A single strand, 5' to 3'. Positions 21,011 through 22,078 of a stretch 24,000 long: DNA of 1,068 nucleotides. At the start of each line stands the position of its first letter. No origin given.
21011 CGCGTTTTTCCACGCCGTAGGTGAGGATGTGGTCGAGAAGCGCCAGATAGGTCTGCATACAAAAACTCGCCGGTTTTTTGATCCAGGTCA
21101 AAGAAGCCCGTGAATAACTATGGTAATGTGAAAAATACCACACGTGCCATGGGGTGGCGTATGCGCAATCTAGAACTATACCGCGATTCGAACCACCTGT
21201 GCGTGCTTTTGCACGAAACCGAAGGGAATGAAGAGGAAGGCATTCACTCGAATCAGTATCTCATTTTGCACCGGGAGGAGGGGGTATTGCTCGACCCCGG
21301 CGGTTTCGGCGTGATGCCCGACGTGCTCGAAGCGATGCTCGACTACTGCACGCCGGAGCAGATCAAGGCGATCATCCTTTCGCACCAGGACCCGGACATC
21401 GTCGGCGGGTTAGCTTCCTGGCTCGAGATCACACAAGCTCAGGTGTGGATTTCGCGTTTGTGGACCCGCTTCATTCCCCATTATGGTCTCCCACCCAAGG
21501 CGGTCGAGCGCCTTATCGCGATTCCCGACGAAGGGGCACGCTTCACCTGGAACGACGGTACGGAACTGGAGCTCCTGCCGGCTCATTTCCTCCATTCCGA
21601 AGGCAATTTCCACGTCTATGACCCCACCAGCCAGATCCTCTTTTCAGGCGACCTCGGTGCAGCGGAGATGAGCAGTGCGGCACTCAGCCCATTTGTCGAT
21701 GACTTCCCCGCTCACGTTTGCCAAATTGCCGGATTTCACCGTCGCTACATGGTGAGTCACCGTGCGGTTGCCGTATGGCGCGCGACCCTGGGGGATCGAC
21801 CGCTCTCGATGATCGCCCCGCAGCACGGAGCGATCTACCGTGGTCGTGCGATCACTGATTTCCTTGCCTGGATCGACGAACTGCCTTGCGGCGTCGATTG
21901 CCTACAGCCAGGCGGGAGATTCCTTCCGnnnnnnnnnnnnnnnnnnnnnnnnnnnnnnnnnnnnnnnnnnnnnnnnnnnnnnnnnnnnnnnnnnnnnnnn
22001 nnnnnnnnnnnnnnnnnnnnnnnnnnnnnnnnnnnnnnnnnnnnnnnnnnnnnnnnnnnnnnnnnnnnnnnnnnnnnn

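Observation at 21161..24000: Diiron/MBL-type stand-alone protein translationally coupled to a cytoplasmic GGDEF-EAL enzyme: candidate two-protein gas/iron sensor for c-di-GMP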

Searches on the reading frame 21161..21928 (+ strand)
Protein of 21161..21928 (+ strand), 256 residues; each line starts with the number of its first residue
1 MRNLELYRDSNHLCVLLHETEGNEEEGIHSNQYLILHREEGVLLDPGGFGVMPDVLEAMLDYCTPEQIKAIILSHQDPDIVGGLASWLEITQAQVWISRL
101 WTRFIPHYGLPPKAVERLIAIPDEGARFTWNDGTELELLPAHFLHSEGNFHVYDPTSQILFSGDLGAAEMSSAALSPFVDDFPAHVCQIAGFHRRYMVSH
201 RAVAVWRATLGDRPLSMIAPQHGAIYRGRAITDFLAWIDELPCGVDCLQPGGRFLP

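Call 6: search_protein_families(library=pfam, proteins=[window:21161-21928:+], max_evalue=0.1)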
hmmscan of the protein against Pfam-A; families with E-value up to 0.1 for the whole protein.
window:21161-21928:+ (256 aa): 4 families
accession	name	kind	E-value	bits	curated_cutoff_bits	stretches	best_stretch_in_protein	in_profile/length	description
PF19583.5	ODP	-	6.5e-71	238.7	27.2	1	28-223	1-194/194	ODP family beta lactamase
PF00753.33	Lactamase_B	-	2.6e-22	80.2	22.7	1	29-222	5-196/196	Metallo-beta-lactamase superfamily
PF12706.13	Lactamase_B_2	-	7.4e-05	22.9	27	1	62-197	25-172/200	Beta-lactamase superfamily domain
PF16661.11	Lactamase_B_6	-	0.063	13.1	27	1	41-88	8-56/193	Metallo-beta-lactamase superfamily domain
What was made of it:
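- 21161..21931 (+): ODP gene: stand-alone oxygen-binding di-iron protein, 256 aa, metallo-beta-lactamase fold. Pfam PF19583 ODP at 6.5e-71, covering profile positions 1-194 of 194 (call 6).
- On ODP (oxygen-binding di-iron protein, Pfam PF19583): 238.7 bits against a cut-off of 27.2, covering profile positions 1-194 of 194 (call 6).
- On Zinc metallo-hydrolases of the MBL superfamily (glyoxalase II, beta-lactamases, SoxH-like): Only the generic superfamily model PF00753 is passed (call 6).
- Checked: Pfam finds only ODP and Lactamase_B (call 6).
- PF19583 at 6.5e-71 (call 6). It has the metallo-beta-lactamase fold (PF00753 at 2.6e-22, call 6). It matches the ODP family about 50 orders of magnitude better than generic MBL models (call 6).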

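Call 7: search_protein_families(library=ncbifam, proteins=[window:21161-21928:+], max_evalue=0.1)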
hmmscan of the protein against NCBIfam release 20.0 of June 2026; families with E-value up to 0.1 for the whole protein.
window:21161-21928:+ (256 aa): 8 families
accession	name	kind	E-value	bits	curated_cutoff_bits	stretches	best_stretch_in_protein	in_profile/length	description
TIGR04558.1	SoxH_rel_PQQ_1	hypoth_equivalog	4.3e-05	22.7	300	0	132-166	145-178/285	quinoprotein relay system zinc metallohydrolase 1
TIGR04559.1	SoxH_rel_PQQ_2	hypoth_equivalog_domain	0.00018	21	280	0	22-90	22-90/283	quinoprotein relay system zinc metallohydrolase 2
NF033088.2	bla_subclass_B1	equivalog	0.0019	17.9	200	1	24-163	25-157/217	subclass B1 metallo-beta-lactamase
NF012229.1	bla_class_B_core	domain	0.0024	18.1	100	1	29-152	14-136/139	metallo-beta-lactamase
NF033105.1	bla_subclass_B3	equivalog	0.0081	15.5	240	1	33-99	26-93/257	subclass B3 metallo-beta-lactamase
NF008887.0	PRK11921.1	equivalog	0.023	13.6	635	0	20-230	25-233/396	anaerobic nitric oxide reductase flavorubredoxin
NF000427.2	blaCAU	exception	0.026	13.8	500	1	32-100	28-98/262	CAU/MBL1b family subclass B3 metallo-beta-lactamase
NF000438.2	blaPOM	exception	0.052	12.7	610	1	34-95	60-123/286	POM family subclass B3 metallo-beta-lactamase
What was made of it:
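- On Flavodiiron protein (A-type flavoprotein / flavorubredoxin): The NorV model gives 13.6 bits against a cut-off of 635 (call 7).
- On Zinc metallo-hydrolases of the MBL superfamily (glyoxalase II, beta-lactamases, SoxH-like): The best hits are 22.7 bits against a cut-off of 300 (SoxH-related) and 17.9 against 200 (B1 lactamase) (call 7).
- Closest known: Flavodiiron proteins. Different: The score is far below the family cut-off of 635 bits (call 7).
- Matches to zinc hydrolase families fall far below their cut-offs, for example 22.7 bits against a cut-off of 300 (call 7).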

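Call 8: search_solved_structures(query=window:21161-21928:+, max_evalue=10, show_alignments=3)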
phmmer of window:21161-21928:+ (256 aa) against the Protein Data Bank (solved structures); distinct sequences matched with E-value up to 10: 19.
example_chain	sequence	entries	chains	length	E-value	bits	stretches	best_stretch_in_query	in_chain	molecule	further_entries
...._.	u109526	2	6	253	7.5e-67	229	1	6-248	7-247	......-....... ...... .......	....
6qnm_A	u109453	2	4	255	5.3e-64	219.6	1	4-249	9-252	OXYGEN-BINDING DI-IRON PROTEIN | Uncharacterized protein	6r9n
4dik_A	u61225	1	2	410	0.0042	19.9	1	25-110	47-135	FLAVOPROTEIN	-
4dil_A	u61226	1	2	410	0.008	19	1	25-106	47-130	FLAVOPROTEIN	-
5v8s_A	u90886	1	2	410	0.0081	19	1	25-106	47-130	Flavoprotein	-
1vme_A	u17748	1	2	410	0.0081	19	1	25-106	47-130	Flavoprotein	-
2zwr_A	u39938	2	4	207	0.0097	18.7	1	29-165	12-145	Metallo-beta-lactamase superfamily protein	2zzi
6v54_A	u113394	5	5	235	0.035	16.9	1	30-169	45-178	Beta-lactamase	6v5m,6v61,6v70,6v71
4fek_A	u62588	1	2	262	0.087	15.6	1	18-229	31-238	Putative diflavin flavoprotein A 5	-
2q9u_A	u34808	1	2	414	0.2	14.4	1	25-247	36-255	A-type flavoprotein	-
6v3u_A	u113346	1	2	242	0.21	14.4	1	28-121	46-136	Beta-lactamase II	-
6v72_A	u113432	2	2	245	0.21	14.3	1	28-121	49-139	Beta-lactamase II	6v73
5hif_A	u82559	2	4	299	0.55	13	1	31-85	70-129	reconstructed lactonase ancestor, Anc1-MPH | dihydrocoumarin hydrolase, AncDHCH1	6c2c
6h0d_A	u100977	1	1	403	0.65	12.7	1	19-227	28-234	Putative diflavin flavoprotein A 3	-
6h0c_A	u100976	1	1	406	0.67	12.7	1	19-227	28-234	Putative diflavin flavoprotein A 3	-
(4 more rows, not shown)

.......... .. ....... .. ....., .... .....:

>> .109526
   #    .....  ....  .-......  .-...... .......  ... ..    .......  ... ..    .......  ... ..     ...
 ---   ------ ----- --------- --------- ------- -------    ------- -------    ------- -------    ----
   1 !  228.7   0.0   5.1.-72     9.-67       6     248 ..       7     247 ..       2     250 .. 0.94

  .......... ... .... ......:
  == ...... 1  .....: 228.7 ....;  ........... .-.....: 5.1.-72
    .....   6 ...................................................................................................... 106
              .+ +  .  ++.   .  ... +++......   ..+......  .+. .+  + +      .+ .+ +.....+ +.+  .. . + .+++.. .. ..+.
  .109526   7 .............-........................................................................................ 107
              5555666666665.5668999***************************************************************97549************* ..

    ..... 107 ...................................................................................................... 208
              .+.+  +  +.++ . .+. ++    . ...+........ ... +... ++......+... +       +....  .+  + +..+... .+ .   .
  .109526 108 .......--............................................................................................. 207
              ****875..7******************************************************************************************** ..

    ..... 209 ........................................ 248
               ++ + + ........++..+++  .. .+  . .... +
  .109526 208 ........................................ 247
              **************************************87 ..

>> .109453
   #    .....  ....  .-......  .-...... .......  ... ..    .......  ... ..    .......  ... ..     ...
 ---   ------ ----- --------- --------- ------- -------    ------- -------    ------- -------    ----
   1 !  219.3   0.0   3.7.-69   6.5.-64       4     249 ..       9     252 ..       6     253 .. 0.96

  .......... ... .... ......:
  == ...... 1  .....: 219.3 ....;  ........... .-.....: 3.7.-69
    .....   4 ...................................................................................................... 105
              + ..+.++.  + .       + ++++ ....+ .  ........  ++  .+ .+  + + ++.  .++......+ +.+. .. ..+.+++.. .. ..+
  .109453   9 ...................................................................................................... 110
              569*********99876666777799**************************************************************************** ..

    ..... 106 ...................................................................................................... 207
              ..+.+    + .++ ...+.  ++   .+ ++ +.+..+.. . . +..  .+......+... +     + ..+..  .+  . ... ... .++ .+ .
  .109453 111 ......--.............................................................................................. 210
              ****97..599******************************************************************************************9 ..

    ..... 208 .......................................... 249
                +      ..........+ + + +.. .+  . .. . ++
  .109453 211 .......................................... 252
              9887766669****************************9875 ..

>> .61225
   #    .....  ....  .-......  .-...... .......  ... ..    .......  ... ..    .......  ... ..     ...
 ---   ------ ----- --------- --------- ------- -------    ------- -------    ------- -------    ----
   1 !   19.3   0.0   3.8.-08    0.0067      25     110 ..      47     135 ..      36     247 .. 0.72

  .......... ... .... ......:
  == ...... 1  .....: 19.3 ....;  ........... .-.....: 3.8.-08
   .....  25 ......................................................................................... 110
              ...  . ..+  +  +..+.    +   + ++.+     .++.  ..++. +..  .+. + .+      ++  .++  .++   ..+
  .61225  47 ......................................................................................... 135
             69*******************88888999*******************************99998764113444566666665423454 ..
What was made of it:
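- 21161..21931 (+): PDB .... at 7.5e-67 and 6qnm at 5.3e-64 (call 8).
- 21584..21604 (+): HFLHSEG block (aa 142-148), second ligand motif. The block aligns with AHFLHS in Td ODP (call 8).
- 21638..21652 (+): LFSGD block (aa 160-164), containing the aspartate that bridges the two metals in flavodiiron proteins. Identical in both solved ODPs (call 8).
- On ODP (oxygen-binding di-iron protein, Pfam PF19583): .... at 7.5e-67 and 6qnm at 5.3e-64, aligned end to end (call 8).
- On H-NOX/HaCE-type two-protein gas sensor for c-di-GMP: The sensor is an MBL-fold ODP (calls 6, 8).
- Closest known: Flavodiiron proteins. Same: They share the MBL-like di-iron core fold, and there is weak sequence similarity (PDB 4dik at 4e-3, call 8; NorV model at 13.6 bits, call 7).
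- It shares the ligand blocks with proteins solved as di-iron O2 binders (call 8).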

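Call 20: find_homologous_proteins(query=window:21161-21928:+, max_evalue=1e-10)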
Query window:21161-21928:+ (256 aa): 6001 proteins with E <= 1e-10 among 6949 candidates; the best 120 are listed.
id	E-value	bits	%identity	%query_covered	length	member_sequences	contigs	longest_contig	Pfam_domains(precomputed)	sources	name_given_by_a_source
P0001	8.0e-175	598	100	100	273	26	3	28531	PF19583.6,PF00753.34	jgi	-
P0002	1.1e-124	433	72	100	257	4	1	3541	PF19583.6,PF00753.34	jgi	jgi:flavorubredoxin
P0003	1.5e-119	417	71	99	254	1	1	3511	PF19583.6,PF00753.34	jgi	jgi:flavorubredoxin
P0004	3.4e-116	406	68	100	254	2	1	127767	PF19583.6,PF00753.34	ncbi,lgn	-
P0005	2.1e-111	390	65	99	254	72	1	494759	PF19583.6,PF00753.34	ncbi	-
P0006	3.3e-97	343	57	99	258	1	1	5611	PF19583.6,PF00753.34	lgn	-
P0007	4.3e-97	343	59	99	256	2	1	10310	PF19583.6,PF00753.34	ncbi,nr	ncbi:MAG: MBL fold metallo-hydrolase [Zoogloea sp.]|nr:MBL fold metallo-hydrolase [Zoogloea sp.]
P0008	8.1e-97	342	60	99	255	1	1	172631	PF19583.6,PF00753.34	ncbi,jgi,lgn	-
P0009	8.2e-97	342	60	99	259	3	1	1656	PF19583.6,PF00753.34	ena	-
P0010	2.4e-96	341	59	99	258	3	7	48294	PF19583.6,PF00753.34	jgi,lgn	jgi:flavorubredoxin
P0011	3.6e-96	340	58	99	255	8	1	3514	PF19583.6,PF00753.34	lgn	-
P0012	4.1e-96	340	58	99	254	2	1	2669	PF19583.6,PF00753.34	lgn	-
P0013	4.1e-96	340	57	99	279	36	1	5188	PF19583.6,PF00753.34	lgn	-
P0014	4.7e-96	340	57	99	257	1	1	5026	PF19583.6,PF00753.34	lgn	-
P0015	5.7e-96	339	58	99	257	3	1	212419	PF19583.6,PF00753.34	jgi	-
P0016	3.9e-95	337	58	99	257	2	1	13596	PF19583.6,PF00753.34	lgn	-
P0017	5.1e-95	336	58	99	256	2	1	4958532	PF19583.6,PF00753.34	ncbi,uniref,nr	ncbi:MBL fold metallo-hydrolase [Azoarcus sp. L1K30]|uniref:MBL fold metallo-hydrolase n=1 Tax=Azoar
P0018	5.6e-95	336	56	99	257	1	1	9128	PF19583.6,PF00753.34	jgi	jgi:flavorubredoxin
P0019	1.0e-94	335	58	100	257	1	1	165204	PF19583.6,PF00753.34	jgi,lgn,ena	-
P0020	1.0e-94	335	57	99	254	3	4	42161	PF19583.6,PF00753.34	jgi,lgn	jgi:flavorubredoxin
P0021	1.2e-94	335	56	99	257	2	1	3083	PF19583.6,PF00753.34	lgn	-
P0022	1.2e-94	335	56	100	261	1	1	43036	PF19583.6,PF00753.34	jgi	jgi:flavorubredoxin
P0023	1.4e-94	335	56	99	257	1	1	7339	PF19583.6,PF00753.34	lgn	-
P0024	1.7e-94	334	59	99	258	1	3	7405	PF19583.6,PF00753.34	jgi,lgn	jgi:flavorubredoxin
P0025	1.8e-94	334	57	99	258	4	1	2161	PF19583.6,PF00753.34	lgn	-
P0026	1.8e-94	334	59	99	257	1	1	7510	PF19583.6,PF00753.34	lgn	-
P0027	2.2e-94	334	57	99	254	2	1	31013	PF19583.6,PF00753.34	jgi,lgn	-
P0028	2.4e-94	334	56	99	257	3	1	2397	PF19583.6,PF00753.34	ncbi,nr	ncbi:MAG TPA: MBL fold metallo-hydrolase [Gallionella sp.]|nr:MBL fold metallo-hydrolase [Gallionell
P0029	3.4e-94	333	58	99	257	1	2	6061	PF19583.6,PF00753.34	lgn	-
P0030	3.6e-94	333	59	99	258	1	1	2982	PF19583.6,PF00753.34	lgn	-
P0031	4.9e-94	333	58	99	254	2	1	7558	PF19583.6,PF00753.34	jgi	jgi:flavorubredoxin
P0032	4.9e-94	333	57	99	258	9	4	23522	PF19583.6,PF00753.34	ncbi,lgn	-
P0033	5.1e-94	333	57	99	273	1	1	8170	PF19583.6,PF00753.34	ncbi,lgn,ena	-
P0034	5.6e-94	333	56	100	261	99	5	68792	PF19583.6,PF00753.34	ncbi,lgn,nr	ncbi:MAG: MBL fold metallo-hydrolase [Methylobacter sp.]|nr:MBL fold metallo-hydrolase [Methylobacte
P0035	9.6e-94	332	56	99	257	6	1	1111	PF19583.6,PF00753.34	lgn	-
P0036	1.0e-93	332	57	99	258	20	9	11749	PF19583.6,PF00753.34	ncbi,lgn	-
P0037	1.1e-93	332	56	99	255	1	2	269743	PF19583.6,PF00753.34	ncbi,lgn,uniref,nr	ncbi:hydroxyacylglutathione hydrolase [Novimethylophilus kurashikiensis]|uniref:Hydroxyacylglutathio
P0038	1.1e-93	332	57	98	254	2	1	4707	PF19583.6,PF00753.34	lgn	-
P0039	1.2e-93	332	55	99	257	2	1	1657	PF19583.6,PF00753.34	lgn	-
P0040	1.4e-93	331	55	99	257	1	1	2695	PF19583.6,PF00753.34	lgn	-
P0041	1.7e-93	331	58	99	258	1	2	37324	PF19583.6,PF00753.34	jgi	jgi:flavorubredoxin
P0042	2.7e-93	331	57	100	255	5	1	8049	PF19583.6,PF00753.34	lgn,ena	-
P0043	2.8e-93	330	57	100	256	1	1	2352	PF19583.6,PF00753.34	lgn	-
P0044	2.8e-93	330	56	99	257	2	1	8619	PF19583.6,PF00753.34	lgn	-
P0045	2.9e-93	330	58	99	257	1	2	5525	PF19583.6,PF00753.34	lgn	-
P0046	3.5e-93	330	56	99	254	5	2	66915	PF19583.6,PF00753.34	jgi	-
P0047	3.7e-93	330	57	99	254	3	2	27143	PF19583.6,PF00753.34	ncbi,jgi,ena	jgi:flavorubredoxin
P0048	3.9e-93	330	57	99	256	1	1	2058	PF19583.6,PF00753.34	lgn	-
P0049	4.0e-93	330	57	97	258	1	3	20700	PF19583.6,PF00753.34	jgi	jgi:flavorubredoxin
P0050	4.0e-93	330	56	99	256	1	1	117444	PF19583.6,PF00753.34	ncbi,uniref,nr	ncbi:MBL fold metallo-hydrolase [Candidatus Methylobacter oryzae]|uniref:MBL fold metallo-hydrolase 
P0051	4.2e-93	330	56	100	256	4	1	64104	PF19583.6,PF00753.34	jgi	jgi:flavorubredoxin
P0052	4.4e-93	330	58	100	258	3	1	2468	PF19583.6,PF00753.34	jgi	jgi:flavorubredoxin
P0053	4.6e-93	330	56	100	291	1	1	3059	PF19583.6,PF00753.34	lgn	-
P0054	4.8e-93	330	56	98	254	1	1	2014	PF19583.6,PF00753.34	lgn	-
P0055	5.3e-93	330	56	99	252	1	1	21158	PF19583.6,PF00753.34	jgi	jgi:flavorubredoxin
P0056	5.4e-93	330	56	100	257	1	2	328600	PF19583.6,PF00753.34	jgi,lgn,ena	-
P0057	5.7e-93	329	56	99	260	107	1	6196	PF19583.6,PF00753.34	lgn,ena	-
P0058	5.8e-93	329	56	99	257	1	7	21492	PF19583.6,PF00753.34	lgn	-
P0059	7.2e-93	329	57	99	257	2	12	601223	PF19583.6,PF00753.34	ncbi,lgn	-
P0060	7.4e-93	329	56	99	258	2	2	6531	PF19583.6,PF00753.34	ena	-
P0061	8.6e-93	329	56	100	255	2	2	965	PF19583.6,PF00753.34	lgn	-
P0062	1.1e-92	329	56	99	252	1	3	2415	PF19583.6,PF00753.34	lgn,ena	-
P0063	1.2e-92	328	55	98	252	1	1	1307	PF19583.6,PF00753.34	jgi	jgi:flavorubredoxin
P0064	1.3e-92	328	57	99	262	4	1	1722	PF19583.6,PF00753.34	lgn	-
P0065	1.4e-92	328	57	99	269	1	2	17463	PF19583.6,PF00753.34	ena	-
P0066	1.7e-92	328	55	99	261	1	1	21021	PF19583.6,PF00753.34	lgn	-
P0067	1.8e-92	328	56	98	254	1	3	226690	PF19583.6,PF00753.34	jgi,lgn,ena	jgi:flavorubredoxin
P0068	2.3e-92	328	56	99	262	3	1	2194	PF19583.6,PF00753.34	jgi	jgi:flavorubredoxin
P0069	2.3e-92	327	57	99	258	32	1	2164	PF19583.6,PF00753.34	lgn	-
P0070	2.6e-92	327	56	99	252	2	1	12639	PF19583.6,PF00753.34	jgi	jgi:flavorubredoxin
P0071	2.6e-92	327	55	99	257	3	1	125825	PF19583.6,PF00753.34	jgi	jgi:flavorubredoxin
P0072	3.0e-92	327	56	99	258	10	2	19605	PF19583.6,PF00753.34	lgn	-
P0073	3.2e-92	327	56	99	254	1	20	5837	PF19583.6,PF00753.34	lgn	-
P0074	3.9e-92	327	58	100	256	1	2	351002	PF19583.6,PF00753.34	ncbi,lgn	-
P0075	3.9e-92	327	56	99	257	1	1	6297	PF19583.6,PF00753.34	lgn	-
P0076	4.2e-92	327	55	99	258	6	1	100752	PF19583.6,PF00753.34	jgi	jgi:flavorubredoxin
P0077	4.6e-92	326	55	99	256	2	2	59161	PF19583.6,PF00753.34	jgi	jgi:flavorubredoxin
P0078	4.8e-92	326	54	99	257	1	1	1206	PF19583.6,PF00753.34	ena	-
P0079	4.8e-92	326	57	99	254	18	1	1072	PF19583.6,PF00753.34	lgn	-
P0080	5.1e-92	326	56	99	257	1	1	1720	PF19583.6,PF00753.34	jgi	jgi:flavorubredoxin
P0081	5.6e-92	326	55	99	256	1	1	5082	PF19583.6,PF00753.34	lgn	-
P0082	6.1e-92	326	58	100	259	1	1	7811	PF19583.6,PF00753.34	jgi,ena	-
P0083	6.2e-92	326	58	97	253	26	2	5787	PF19583.6,PF00753.34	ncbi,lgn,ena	-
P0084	6.6e-92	326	56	98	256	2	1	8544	PF19583.6,PF00753.34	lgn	-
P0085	6.7e-92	326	57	100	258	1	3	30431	PF19583.6,PF00753.34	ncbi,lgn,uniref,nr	ncbi:MBL fold metallo-hydrolase [Zoogloea sp.]|uniref:MBL fold metallo-hydrolase n=1 Tax=Zoogloea sp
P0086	6.7e-92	326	57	99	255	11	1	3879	PF19583.6,PF00753.34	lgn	-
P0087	6.9e-92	326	57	99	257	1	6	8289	PF19583.6,PF00753.34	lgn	-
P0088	7.0e-92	326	55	99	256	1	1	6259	PF19583.6,PF00753.34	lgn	-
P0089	7.4e-92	326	56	99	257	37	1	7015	PF19583.6,PF00753.34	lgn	-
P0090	7.5e-92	326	56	100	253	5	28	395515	PF19583.6,PF00753.34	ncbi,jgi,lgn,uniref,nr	ncbi:MAG: MBL fold metallo-hydrolase [Methylotenera sp.]|jgi:flavorubredoxin|uniref:MBL fold metallo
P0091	7.7e-92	326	56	99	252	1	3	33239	PF19583.6,PF00753.34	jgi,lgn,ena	jgi:flavorubredoxin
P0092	8.6e-92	326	54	99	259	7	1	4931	PF19583.6,PF00753.34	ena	-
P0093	8.6e-92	326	56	99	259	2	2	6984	PF19583.6,PF00753.34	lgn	-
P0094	9.6e-92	325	55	99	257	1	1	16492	PF19583.6,PF00753.34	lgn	-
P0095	1.1e-91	325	56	98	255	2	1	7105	PF19583.6,PF00753.34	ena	-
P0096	1.2e-91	325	56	99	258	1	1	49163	PF19583.6,PF00753.34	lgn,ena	-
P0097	1.4e-91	325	55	99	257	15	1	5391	PF19583.6,PF00753.34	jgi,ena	-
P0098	1.5e-91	325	55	99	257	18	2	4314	PF19583.6,PF00753.34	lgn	-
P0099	1.7e-91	325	56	99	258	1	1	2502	PF19583.6,PF00753.34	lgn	-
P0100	1.8e-91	325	56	99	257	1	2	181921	PF19583.6,PF00753.34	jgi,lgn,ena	-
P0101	1.9e-91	324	56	99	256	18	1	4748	PF19583.6,PF00753.34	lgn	-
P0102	1.9e-91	324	56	99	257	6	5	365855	PF19583.6,PF00753.34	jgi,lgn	-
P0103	2.0e-91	324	55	99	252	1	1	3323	PF19583.6,PF00753.34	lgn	-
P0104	2.0e-91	324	57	99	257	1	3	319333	PF19583.6,PF00753.34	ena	-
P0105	2.1e-91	324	59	97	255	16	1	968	PF19583.6,PF00753.34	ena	-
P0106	2.2e-91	324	56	99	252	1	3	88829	PF19583.6,PF00753.34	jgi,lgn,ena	-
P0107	2.3e-91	324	55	99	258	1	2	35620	PF19583.6,PF00753.34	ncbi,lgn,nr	ncbi:MAG: MBL fold metallo-hydrolase [Rhodocyclaceae bacterium]|nr:MAG: MBL fold metallo-hydrolase [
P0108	2.4e-91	324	56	97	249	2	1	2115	PF19583.6,PF00753.34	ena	-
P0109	2.4e-91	324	55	99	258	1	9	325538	PF19583.6,PF00753.34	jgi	jgi:flavorubredoxin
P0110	2.5e-91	324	57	97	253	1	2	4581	PF19583.6,PF00753.34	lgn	-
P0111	2.5e-91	324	56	99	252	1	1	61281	PF19583.6,PF00753.34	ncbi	-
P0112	2.7e-91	324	55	99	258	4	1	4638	PF19583.6,PF00753.34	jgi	-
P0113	2.8e-91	324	57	99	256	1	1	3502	PF19583.6,PF00753.34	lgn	-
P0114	3.0e-91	324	57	99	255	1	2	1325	PF19583.6,PF00753.34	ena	-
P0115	3.9e-91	323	55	99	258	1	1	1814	PF19583.6,PF00753.34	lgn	-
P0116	4.0e-91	323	56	99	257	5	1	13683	PF19583.6,PF00753.34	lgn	-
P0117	4.4e-91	323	55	99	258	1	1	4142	PF19583.6,PF00753.34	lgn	-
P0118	4.7e-91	323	55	99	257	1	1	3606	PF19583.6,PF00753.34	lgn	-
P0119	5.3e-91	323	56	99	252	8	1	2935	PF19583.6,PF00753.34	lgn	-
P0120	6.2e-91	323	55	99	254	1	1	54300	PF19583.6,PF00753.34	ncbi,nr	ncbi:MAG: FprA family A-type flavoprotein [Methylophilaceae bacterium]|nr:FprA family A-type flavopr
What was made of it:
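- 21161..21931 (+): More than 6000 homologous clusters (call 20).
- Some database sources name homologues 'hydroxyacylglutathione hydrolase' or 'MBL fold metallo-hydrolase' (call 20).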
